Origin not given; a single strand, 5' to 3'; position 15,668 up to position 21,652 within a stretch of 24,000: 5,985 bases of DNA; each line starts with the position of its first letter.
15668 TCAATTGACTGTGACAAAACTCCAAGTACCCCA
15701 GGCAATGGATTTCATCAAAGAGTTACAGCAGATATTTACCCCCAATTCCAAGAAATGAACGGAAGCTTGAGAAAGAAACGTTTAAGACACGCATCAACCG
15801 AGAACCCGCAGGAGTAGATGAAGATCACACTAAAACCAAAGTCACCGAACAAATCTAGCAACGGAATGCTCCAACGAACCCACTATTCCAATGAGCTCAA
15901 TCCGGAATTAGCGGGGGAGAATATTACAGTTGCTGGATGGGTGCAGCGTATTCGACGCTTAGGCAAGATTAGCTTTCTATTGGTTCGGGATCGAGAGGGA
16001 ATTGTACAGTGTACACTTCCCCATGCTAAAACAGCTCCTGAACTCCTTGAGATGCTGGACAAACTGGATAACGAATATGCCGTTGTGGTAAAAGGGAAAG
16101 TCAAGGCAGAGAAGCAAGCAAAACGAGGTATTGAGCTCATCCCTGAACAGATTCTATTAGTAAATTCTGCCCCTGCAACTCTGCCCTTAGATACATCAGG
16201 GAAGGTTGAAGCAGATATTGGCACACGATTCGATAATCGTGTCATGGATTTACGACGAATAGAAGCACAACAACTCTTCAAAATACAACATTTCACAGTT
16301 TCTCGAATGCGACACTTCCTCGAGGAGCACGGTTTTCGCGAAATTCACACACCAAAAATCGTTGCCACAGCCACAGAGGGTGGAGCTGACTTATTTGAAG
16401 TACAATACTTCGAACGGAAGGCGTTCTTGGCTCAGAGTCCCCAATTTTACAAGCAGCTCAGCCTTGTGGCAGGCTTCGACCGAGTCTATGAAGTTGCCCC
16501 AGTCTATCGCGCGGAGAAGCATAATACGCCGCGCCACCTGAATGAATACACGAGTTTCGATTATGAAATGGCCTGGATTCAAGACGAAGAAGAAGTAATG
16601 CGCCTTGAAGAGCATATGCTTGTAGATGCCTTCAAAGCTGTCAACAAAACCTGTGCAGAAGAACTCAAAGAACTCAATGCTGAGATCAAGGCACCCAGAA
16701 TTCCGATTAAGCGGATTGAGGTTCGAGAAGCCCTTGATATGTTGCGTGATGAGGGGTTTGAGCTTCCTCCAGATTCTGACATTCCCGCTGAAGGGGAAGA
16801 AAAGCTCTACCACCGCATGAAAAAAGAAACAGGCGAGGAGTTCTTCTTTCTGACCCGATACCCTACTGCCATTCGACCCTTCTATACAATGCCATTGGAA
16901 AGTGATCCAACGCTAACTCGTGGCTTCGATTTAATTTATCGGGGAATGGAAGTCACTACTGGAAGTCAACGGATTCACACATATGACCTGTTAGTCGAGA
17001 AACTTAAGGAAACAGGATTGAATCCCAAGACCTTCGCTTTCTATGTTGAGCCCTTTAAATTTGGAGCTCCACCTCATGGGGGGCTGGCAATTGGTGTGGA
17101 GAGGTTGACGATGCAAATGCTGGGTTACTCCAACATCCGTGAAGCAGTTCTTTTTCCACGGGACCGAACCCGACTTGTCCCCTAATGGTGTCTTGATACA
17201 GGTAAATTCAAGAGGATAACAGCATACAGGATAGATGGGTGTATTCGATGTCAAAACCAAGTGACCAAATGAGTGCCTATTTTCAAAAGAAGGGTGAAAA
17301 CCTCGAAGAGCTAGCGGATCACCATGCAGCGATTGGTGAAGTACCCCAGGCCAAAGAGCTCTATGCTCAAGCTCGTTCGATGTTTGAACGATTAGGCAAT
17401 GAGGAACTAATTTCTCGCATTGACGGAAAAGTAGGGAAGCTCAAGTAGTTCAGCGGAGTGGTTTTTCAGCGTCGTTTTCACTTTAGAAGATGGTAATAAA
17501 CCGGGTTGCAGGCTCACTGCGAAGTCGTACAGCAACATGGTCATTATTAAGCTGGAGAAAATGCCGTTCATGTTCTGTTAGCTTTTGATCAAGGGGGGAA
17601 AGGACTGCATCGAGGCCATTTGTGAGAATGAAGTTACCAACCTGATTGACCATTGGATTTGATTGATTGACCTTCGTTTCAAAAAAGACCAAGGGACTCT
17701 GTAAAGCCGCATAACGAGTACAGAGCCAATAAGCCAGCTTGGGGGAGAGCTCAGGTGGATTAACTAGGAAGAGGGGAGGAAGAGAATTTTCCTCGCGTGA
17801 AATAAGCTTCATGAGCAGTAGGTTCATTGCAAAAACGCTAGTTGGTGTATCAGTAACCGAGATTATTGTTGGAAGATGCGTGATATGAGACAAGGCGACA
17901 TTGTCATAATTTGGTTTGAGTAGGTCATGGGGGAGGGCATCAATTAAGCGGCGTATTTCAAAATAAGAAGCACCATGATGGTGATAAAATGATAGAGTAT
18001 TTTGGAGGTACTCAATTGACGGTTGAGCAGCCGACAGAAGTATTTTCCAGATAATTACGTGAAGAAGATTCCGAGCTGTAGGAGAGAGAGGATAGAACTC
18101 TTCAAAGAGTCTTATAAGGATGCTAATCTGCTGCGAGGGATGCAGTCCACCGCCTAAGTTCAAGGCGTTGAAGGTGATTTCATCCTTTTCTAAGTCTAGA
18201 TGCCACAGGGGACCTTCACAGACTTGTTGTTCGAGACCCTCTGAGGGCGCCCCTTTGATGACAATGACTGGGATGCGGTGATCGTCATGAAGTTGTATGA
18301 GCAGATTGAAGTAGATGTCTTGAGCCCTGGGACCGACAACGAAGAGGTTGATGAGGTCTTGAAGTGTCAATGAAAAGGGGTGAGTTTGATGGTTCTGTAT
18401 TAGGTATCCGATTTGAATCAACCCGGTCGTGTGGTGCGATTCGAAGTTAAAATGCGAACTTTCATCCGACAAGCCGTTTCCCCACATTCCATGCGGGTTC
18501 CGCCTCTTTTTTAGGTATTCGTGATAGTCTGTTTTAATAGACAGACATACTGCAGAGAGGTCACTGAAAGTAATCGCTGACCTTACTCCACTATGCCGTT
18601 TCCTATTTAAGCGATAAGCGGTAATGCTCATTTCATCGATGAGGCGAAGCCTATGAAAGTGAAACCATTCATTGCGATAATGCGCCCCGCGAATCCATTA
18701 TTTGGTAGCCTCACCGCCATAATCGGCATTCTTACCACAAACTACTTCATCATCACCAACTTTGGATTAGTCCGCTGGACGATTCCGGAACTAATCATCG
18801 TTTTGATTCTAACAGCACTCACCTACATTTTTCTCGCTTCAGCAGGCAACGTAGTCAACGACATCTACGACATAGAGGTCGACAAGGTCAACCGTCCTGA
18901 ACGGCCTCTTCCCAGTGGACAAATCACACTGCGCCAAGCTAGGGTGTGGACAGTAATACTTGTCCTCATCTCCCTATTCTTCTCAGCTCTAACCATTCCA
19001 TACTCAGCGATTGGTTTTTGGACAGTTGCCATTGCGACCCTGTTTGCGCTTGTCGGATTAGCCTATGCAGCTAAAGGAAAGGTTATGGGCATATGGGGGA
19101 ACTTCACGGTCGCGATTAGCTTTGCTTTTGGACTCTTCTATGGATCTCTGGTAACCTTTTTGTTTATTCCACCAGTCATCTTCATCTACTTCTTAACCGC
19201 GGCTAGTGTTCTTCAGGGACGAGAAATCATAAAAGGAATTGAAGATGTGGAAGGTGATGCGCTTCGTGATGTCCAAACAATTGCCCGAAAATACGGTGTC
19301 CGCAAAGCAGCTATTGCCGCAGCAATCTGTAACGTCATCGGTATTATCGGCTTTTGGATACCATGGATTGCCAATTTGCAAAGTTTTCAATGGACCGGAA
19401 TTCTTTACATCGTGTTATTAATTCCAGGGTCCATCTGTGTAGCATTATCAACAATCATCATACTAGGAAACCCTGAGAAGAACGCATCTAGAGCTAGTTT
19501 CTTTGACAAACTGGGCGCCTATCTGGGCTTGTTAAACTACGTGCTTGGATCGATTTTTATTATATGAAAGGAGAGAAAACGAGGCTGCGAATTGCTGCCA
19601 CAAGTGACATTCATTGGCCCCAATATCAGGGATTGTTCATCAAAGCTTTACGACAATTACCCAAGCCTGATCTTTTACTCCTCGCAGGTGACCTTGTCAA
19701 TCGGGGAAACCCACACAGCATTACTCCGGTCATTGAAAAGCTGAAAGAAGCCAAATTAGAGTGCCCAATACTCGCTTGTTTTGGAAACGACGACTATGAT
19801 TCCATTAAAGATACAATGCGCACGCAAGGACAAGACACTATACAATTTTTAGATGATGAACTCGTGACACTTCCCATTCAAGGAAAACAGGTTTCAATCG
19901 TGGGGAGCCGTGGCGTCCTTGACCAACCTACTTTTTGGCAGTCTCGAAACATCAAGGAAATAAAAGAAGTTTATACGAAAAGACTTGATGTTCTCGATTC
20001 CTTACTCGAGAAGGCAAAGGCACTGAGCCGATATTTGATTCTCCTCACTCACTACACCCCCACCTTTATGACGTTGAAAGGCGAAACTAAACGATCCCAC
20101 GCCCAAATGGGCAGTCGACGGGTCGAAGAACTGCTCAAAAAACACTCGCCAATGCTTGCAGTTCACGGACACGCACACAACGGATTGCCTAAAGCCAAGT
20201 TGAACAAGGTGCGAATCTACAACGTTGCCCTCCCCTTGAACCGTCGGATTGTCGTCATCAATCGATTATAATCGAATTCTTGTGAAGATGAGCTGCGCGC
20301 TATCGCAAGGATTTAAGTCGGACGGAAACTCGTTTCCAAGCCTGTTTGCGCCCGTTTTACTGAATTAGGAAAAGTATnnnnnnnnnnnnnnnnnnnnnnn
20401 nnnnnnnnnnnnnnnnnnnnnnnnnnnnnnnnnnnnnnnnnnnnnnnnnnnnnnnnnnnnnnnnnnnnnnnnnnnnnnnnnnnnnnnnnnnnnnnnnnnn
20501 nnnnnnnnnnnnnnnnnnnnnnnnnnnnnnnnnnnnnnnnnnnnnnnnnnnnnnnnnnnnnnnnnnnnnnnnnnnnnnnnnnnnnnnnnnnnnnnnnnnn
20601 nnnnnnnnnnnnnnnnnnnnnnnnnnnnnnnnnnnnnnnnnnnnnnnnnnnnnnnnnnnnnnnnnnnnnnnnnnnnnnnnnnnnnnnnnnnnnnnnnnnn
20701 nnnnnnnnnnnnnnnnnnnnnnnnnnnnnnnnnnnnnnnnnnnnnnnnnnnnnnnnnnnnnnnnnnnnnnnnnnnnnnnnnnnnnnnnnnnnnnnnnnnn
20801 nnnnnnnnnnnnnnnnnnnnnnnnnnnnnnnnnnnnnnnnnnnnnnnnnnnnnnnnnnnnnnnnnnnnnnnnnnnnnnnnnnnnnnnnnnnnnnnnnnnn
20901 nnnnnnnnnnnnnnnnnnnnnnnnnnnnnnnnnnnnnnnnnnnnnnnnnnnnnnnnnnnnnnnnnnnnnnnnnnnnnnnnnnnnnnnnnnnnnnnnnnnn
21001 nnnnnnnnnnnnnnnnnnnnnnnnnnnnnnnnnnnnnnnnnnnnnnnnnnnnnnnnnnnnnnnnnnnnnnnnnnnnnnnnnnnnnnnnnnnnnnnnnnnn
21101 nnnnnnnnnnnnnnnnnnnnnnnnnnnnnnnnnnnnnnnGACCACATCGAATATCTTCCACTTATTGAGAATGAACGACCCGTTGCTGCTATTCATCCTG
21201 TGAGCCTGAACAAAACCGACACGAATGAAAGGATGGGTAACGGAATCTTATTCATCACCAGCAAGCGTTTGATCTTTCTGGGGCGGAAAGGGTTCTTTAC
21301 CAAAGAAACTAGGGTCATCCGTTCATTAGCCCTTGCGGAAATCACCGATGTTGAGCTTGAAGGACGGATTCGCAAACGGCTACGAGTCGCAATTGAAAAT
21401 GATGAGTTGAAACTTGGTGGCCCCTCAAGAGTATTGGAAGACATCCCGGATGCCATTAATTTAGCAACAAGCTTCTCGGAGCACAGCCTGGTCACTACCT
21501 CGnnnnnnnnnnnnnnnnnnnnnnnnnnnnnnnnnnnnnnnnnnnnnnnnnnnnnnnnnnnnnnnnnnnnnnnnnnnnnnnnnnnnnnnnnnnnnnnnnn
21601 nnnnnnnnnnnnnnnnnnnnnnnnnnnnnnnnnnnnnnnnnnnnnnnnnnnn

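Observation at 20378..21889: Multi-zinc-ribbon / PH(GRAM)-like / SHOCT-like protein tail-to-tail with the ESCRT-III operon: a candidate membrane- or cargo-recognition partner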

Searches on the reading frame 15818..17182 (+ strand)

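Call 9: search_protein_families(library=pfam, proteins=[window:15818-17182:+], max_evalue=0.001)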
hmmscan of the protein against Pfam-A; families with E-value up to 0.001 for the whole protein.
window:15818-17182:+ (455 aa): 2 families
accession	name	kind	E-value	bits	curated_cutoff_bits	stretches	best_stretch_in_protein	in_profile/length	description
PF00152.25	tRNA-synt_2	-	1.9e-87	293.6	25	1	136-449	4-307/308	tRNA synthetases class II (D, K and N)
PF01336.31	tRNA_anti-codon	-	8.7e-16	58.1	27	1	36-113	1-73/75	OB-fold nucleic acid binding domain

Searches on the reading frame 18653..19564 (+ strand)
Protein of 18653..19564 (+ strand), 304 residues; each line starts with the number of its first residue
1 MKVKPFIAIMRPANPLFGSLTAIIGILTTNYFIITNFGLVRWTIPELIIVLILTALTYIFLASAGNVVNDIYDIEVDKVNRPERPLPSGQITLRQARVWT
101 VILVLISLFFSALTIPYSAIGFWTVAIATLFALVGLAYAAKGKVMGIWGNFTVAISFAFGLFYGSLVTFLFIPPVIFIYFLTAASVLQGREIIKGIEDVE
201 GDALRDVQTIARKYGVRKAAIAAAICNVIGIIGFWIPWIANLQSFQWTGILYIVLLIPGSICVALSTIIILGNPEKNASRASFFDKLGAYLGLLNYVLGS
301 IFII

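Call 3: search_protein_families(library=pfam, proteins=[window:18653-19564:+], max_evalue=1)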
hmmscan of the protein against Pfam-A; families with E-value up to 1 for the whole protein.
window:18653-19564:+ (304 aa): 2 families
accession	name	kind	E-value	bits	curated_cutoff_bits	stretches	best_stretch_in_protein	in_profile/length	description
PF01040.23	UbiA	-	5.6e-30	104.9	34.2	1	49-282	20-244/250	UbiA prenyltransferase family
PF23188.1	THU_Piezo1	-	0.044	14.3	27.2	1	93-145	17-69/121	Piezo1-like, transmembrane helical unit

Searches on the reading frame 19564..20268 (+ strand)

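Call 3: search_protein_families(library=pfam, proteins=[window:19564-20268:+], max_evalue=1)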
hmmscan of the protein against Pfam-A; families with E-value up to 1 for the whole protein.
window:19564-20268:+ (235 aa): 4 families
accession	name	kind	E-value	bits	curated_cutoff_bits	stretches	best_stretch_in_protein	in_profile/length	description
PF00149.33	Metallophos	-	1.6e-16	61.7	21.5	1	8-206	1-190/191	Calcineurin-like phosphoesterase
PF12850.12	Metallophos_2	-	3e-07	31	27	1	9-206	2-118/154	Calcineurin-like phosphoesterase superfamily domain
PF14582.11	Metallophos_3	-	0.00048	20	28.2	1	155-215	173-230/259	Metallophosphoesterase, calcineurin superfamily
PF13941.12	MutL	-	0.0076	15.5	27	1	29-91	113-173/450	MutL protein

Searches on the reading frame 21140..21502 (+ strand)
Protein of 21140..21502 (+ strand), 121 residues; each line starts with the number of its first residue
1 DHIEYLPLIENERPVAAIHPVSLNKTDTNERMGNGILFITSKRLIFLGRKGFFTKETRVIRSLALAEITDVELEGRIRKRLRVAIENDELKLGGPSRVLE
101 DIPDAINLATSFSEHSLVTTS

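Call 71: predict_structure(alignment_id=A3)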
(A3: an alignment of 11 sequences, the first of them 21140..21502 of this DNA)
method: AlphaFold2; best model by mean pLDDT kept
length: 121 residues; sequences in the alignment: 11
mean_pLDDT: 83.0   pTM: 0.77
mean pLDDT of the five models: 83.0, 82.7, 82.0, 81.1, 81.0
residues with pLDDT >= 90: 62; 70-90: 37; 50-70: 15; < 50: 7
segments of 3 or more residues with pLDDT < 50: 1-3, 118-121
pLDDT, mean of each block of 10 residues (from residue 1): 59 90 83 91 88 71 93 88 91 93 92 61 41
secondary structure, 60 per line:
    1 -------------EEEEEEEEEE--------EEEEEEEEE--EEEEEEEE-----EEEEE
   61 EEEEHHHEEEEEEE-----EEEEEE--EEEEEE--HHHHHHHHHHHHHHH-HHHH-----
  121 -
elements in order: E14-23 E32-40 E43-50 E56-64 E68-74 E80-85 E88-93 H96-110 H112-115

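Call 74: fold_search(model_id=the predicted structure, library=pdb)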
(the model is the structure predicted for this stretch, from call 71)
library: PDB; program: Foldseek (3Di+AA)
matches with E <= 10: 989; with E <= 0.001: 27
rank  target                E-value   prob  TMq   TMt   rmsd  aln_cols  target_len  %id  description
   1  2cay_B                2.4e-05  1.00  0.55  0.51   5.7       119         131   18  Vps36 N-terminal PH domain (released 2006-04-07)
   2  1lw3                  1.9e-04  1.00  0.65  0.17   3.8       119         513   19  Crystal Structure of Myotubularin-related protein 2 complexed with phosphate (released 2003-10-07)
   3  5gnh_A                2.5e-04  1.00  0.60  0.16   3.8       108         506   18  Myotubularin-related protein 2 (released 2017-07-26)
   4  3dcx_A                2.7e-04  1.00  0.57  0.59   3.3       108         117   20  Crystal structure of a duf1696 family protein with a pleckstrin-homology domain (shew_0819) from shewanella loihica pv (released 2008-07-29)
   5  5gnh_B                2.8e-04  1.00  0.61  0.17   3.6       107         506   18  Myotubularin-related protein 2 (released 2017-07-26)
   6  4k17_B                3.5e-04  1.00  0.58  0.12   2.9       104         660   15  Crystal Structure of mouse CARMIL residues 1-668 (released 2013-10-09)
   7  7k7z_A                3.5e-04  1.00  0.61  0.14   4.5       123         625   17  Structure of a hit for G Protein Coupled Receptor Kinase 2 (GRK2) Inhibitor for the Potential Treatment of Heart Failu (released 2020-10-28)
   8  5wg5_A                3.5e-04  1.00  0.58  0.14   5.7       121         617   16  Human GRK2 in complex with Gbetagamma subunits and CCG224061 (released 2017-12-27)
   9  8jpb_G                3.7e-04  1.00  0.55  0.12   4.3       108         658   17  cryo-EM structure of NTSR1-GRK2-Galpha(q) complexes 1 (released 2023-08-09)
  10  5yqr                  4.1e-04  1.00  0.61  0.30   3.8       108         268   12  Crystal structure of the PH-like domain of Lam6 (released 2018-01-31)
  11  3hsa_D                4.1e-04  1.00  0.58  0.61   3.7       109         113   20  Crystal structure of pleckstrin homology domain (YP_926556.1) from SHEWANELLA AMAZONENSIS SB2B at 1.99 A resolution (released 2009-06-23)
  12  3bji_B                4.4e-04  1.00  0.56  0.21   3.8       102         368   14  Structural Basis of Promiscuous Guanine Nucleotide Exchange by the T-Cell Essential Vav1 (released 2008-07-15)
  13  5wg3_A                4.6e-04  1.00  0.52  0.12   6.2       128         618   16  Human GRK2 in complex with Gbetagamma subunits and CCG258748 (released 2017-12-27)
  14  4mk0_A                4.9e-04  1.00  0.54  0.12   5.6       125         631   17  Crystal structure of G protein-coupled receptor kinase 2 in complex with a a rationally designed paroxetine derivative (released 2014-01-22)
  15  4f7u_P                5.1e-04  1.00  0.61  0.63   3.9       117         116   11  The 6S snRNP assembly intermediate (released 2013-01-30)
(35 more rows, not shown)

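Call 75: search_solved_structures(query=A3, max_evalue=10, show_alignments=2)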
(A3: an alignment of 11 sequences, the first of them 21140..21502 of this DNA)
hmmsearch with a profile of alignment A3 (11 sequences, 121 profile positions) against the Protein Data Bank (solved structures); distinct sequences matched with E-value up to 10: 6.
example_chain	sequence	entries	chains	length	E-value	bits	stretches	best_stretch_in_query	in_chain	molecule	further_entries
1lm5_A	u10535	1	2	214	0.48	13.5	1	8-45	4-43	subdomain of Desmoplakin Carboxy-Terminal domain (DPCT)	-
3dcx_A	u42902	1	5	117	1.1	12.4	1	37-74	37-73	Protein of Unknown Function (DUF1696) with Pleckstrin-homology Domains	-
6jum_A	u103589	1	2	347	1.7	11.8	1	59-90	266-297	DNA polymerase IV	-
6jun_F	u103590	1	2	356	1.7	11.7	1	59-90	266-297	DNA polymerase IV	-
4dez_A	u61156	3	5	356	1.7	11.7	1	59-90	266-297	DNA polymerase IV 1 | DNA polymerase IV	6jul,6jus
6juo_A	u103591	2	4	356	1.7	11.7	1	59-90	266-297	DNA polymerase IV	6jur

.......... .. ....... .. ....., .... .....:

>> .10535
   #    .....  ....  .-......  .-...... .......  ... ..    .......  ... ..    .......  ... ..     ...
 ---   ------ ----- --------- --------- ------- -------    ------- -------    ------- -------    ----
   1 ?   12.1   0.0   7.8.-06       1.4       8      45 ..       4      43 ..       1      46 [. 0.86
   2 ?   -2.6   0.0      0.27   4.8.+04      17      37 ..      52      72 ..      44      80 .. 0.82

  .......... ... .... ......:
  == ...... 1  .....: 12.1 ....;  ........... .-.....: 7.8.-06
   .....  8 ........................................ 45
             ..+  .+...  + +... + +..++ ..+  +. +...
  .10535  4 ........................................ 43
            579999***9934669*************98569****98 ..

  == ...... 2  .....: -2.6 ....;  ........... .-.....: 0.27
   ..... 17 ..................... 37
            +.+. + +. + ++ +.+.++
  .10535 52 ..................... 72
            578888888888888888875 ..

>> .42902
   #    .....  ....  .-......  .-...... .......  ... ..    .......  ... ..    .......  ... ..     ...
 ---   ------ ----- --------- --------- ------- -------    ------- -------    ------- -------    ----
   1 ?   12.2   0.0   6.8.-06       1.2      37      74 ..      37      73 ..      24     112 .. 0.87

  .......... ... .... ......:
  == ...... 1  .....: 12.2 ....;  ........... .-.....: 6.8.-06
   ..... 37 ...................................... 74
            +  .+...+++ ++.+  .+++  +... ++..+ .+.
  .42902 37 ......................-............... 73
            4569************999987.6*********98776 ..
